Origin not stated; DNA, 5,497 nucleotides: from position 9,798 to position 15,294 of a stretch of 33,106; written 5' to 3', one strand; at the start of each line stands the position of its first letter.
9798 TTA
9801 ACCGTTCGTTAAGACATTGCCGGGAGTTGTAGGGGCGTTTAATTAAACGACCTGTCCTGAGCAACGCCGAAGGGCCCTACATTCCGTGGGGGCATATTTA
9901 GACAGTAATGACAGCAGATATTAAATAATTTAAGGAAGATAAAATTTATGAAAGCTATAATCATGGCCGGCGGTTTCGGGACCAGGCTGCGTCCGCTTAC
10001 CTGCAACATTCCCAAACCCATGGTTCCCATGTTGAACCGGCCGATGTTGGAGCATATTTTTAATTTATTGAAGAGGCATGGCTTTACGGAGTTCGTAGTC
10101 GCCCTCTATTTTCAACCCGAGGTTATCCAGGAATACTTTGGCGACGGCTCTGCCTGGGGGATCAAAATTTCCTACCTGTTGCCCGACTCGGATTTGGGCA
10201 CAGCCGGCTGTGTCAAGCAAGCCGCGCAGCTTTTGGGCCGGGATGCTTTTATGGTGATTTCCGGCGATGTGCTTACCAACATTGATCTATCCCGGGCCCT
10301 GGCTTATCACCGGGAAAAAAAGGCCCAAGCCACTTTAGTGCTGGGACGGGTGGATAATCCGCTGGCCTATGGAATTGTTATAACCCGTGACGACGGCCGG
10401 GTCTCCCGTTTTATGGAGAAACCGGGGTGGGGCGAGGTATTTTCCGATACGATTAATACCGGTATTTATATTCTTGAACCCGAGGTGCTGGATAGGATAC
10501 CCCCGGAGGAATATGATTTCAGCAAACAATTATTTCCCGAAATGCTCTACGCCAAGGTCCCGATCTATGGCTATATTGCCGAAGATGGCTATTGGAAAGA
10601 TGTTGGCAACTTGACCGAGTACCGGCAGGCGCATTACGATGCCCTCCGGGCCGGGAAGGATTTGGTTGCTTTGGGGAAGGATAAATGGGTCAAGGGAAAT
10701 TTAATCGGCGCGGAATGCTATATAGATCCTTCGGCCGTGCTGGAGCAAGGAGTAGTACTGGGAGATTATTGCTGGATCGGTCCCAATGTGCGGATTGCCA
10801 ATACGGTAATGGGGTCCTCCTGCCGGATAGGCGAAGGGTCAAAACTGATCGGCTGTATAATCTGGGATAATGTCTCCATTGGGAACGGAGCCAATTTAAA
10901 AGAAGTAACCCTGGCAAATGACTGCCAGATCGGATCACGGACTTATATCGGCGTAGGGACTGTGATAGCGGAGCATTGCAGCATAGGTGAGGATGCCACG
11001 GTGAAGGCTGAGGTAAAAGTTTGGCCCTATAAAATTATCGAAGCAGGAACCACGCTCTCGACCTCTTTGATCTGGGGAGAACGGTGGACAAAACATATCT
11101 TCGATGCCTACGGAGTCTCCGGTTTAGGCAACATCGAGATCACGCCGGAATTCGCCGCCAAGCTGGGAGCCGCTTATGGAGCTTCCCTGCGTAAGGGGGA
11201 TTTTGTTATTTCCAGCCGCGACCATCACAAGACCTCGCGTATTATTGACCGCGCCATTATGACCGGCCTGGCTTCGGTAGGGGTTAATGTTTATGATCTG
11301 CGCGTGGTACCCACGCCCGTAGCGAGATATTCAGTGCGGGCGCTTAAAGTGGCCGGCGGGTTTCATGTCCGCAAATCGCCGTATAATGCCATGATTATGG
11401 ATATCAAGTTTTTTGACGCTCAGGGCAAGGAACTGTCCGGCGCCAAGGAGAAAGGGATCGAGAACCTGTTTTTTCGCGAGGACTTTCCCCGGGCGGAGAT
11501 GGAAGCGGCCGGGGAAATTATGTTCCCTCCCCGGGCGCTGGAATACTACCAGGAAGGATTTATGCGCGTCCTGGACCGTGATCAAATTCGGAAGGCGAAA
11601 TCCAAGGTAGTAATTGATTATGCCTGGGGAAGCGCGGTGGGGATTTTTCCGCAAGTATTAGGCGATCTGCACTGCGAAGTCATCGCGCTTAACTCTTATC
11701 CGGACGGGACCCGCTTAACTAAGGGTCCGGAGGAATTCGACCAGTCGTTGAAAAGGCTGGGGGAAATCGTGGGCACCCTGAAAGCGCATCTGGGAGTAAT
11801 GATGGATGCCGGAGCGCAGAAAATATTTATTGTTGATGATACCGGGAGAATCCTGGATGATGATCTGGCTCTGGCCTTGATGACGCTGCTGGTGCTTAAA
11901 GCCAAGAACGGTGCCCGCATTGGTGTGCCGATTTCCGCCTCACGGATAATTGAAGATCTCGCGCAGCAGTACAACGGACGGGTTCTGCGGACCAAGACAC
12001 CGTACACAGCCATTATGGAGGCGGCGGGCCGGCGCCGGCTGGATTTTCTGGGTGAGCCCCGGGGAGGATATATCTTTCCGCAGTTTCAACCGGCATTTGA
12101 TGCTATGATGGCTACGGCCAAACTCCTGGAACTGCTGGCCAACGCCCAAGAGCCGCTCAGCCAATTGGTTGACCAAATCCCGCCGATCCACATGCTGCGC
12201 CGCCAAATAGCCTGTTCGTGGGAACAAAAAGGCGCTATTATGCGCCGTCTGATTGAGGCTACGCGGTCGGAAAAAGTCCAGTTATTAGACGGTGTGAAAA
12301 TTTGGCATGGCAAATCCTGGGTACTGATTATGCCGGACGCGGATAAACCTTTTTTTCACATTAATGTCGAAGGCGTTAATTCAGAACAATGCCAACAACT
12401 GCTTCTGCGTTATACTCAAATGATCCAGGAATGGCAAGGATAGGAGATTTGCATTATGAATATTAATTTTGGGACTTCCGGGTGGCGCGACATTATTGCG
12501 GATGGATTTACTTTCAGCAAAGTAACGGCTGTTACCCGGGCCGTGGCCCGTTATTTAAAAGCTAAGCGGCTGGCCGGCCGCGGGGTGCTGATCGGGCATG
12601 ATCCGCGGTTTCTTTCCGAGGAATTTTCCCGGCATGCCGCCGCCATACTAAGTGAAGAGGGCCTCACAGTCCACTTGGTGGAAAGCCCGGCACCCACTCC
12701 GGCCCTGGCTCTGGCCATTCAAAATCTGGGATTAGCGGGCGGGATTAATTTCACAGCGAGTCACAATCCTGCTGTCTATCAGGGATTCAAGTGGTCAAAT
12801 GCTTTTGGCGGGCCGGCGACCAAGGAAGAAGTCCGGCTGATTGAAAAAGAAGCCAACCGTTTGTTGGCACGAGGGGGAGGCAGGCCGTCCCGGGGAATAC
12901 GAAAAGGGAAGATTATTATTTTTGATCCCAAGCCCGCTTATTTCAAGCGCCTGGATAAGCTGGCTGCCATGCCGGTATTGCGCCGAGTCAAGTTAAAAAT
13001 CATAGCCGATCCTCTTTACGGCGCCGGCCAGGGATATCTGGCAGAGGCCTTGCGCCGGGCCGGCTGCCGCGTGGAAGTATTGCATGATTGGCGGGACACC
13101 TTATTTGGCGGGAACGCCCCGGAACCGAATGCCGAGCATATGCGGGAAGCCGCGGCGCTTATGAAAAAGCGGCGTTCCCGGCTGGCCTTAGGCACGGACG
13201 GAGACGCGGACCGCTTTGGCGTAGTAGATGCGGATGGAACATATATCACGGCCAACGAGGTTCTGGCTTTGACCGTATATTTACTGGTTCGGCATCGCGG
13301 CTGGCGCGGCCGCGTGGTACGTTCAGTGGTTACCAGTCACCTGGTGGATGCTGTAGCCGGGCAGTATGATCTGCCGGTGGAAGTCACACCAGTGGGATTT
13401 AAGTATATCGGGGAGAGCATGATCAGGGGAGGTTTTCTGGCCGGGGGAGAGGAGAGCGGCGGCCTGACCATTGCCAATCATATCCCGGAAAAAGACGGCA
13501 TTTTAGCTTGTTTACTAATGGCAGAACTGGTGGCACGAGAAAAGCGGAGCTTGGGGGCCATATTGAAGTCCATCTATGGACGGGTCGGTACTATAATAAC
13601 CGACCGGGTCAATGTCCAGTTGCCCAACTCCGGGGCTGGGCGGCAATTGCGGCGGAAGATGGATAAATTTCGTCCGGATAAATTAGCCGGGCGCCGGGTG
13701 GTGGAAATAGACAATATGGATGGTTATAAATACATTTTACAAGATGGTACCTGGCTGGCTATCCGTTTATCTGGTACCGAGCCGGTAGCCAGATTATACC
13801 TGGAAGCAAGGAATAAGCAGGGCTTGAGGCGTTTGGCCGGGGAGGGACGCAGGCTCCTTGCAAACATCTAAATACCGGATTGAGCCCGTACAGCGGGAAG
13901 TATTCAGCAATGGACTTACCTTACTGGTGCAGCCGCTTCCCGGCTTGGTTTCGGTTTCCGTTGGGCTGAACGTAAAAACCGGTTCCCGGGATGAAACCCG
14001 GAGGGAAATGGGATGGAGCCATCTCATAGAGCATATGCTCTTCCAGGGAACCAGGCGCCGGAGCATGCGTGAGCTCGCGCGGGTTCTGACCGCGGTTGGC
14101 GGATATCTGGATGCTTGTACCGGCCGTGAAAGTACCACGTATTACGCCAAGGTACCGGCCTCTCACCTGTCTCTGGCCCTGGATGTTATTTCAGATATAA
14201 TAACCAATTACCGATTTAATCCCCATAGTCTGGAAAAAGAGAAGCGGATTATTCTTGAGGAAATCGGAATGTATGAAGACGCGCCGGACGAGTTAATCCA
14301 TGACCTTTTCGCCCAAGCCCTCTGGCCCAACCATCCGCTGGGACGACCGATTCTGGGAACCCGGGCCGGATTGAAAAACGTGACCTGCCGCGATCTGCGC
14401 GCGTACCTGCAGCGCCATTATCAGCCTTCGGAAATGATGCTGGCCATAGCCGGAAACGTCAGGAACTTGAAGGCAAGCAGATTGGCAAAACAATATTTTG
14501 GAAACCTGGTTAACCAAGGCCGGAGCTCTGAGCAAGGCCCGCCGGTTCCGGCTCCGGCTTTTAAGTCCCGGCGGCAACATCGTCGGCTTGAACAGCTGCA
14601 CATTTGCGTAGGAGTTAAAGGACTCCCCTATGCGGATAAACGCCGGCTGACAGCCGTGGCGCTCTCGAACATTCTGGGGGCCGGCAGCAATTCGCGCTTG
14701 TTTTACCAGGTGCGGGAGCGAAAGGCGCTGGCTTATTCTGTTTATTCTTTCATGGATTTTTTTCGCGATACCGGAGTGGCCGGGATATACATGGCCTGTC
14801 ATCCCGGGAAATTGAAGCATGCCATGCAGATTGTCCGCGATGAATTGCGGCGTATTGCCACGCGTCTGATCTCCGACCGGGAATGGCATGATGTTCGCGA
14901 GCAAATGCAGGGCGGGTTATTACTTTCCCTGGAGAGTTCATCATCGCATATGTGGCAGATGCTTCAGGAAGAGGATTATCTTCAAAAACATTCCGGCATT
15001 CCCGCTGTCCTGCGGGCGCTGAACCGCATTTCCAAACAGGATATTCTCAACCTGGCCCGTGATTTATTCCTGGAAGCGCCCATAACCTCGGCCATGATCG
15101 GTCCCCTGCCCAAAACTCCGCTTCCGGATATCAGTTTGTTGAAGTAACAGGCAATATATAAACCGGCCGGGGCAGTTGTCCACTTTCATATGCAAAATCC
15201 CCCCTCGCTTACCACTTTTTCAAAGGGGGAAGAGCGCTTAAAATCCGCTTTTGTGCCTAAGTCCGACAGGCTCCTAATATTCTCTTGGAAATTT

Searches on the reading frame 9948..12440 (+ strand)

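Call 6: search_protein_families(library=pfam, proteins=[window:9948-12440:+], max_evalue=0.001)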
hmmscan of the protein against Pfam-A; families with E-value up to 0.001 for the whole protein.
window:9948-12440:+ (831 aa): 9 families
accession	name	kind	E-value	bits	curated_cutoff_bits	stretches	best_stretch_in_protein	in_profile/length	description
PF00483.29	NTP_transferase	-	3e-55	187.9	21.2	1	2-232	1-242/245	Nucleotidyl transferase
PF02878.22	PGM_PMM_I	-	6.6e-25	87.8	22.5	1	384-513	3-136/138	Phosphoglucomutase/phosphomannomutase, alpha/beta/alpha domain I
PF25084.1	LbH_EIF2B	-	6.4e-19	68.3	54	1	257-352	10-105/105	EIF2B subunit epsilon LbH domain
PF00132.30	Hexapep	-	2.4e-15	55.9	27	3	253-285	4-36/36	Bacterial transferase hexapeptide (six repeats)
PF02879.22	PGM_PMM_II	-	1.3e-14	55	29.3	1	533-633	2-103/103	Phosphoglucomutase/phosphomannomutase, alpha/beta/alpha domain II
PF02880.22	PGM_PMM_III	-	1.1e-12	48.5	20.7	1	642-744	6-111/115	Phosphoglucomutase/phosphomannomutase, alpha/beta/alpha domain III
PF12804.13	NTP_transf_3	-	3.5e-09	37.5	27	1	3-134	1-123/160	MobA-like NTP transferase domain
PF24894.1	Hexapep_GlmU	-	1.9e-08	34.8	23.3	1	281-337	30-86/104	GlmU-like, C-terminal hexapeptide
PF25247.1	LbH_GLGC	-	0.00094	19.6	27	0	309-350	16-56/135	GLGC left-handed parallel beta-helix domain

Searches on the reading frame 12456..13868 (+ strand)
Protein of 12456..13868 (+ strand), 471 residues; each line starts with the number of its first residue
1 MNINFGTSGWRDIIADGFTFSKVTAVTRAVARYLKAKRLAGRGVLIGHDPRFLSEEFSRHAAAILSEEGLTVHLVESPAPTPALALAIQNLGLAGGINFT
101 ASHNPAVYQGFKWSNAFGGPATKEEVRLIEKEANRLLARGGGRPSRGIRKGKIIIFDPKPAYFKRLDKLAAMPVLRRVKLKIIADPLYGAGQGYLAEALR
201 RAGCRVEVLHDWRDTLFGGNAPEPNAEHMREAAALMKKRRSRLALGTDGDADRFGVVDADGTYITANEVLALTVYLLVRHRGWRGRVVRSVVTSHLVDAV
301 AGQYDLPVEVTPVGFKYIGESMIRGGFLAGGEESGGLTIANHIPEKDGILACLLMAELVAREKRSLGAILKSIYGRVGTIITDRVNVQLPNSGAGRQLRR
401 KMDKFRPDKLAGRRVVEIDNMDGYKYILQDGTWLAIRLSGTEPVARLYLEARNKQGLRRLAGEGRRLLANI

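Call 6: search_protein_families(library=pfam, proteins=[window:12456-13868:+], max_evalue=0.001)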
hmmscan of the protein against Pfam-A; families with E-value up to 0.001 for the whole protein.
window:12456-13868:+ (471 aa): 4 families
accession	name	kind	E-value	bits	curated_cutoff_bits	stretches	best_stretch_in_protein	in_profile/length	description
PF02878.22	PGM_PMM_I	-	6.1e-34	117.1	22.5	1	4-135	3-133/138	Phosphoglucomutase/phosphomannomutase, alpha/beta/alpha domain I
PF02880.22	PGM_PMM_III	-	3e-26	92.2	20.7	1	267-374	3-112/115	Phosphoglucomutase/phosphomannomutase, alpha/beta/alpha domain III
PF02879.22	PGM_PMM_II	-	1.1e-22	81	29.3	1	161-261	2-103/103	Phosphoglucomutase/phosphomannomutase, alpha/beta/alpha domain II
PF00408.26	PGM_PMM_IV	-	2.7e-10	40.6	23.1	1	386-463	3-64/68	Phosphoglucomutase/phosphomannomutase, C-terminal domain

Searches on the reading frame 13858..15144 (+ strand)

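Call 6: search_protein_families(library=pfam, proteins=[window:13858-15144:+], max_evalue=0.001)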
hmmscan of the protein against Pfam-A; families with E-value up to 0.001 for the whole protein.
window:13858-15144:+ (429 aa): 2 families
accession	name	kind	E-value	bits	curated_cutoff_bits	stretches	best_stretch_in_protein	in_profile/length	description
PF00675.25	Peptidase_M16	-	1.2e-35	123.1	22.3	1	32-168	12-148/149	Insulinase (Peptidase family M16)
PF05193.26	Peptidase_M16_C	-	2.2e-33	116.1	23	1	175-350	2-181/181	Peptidase M16 inactive domain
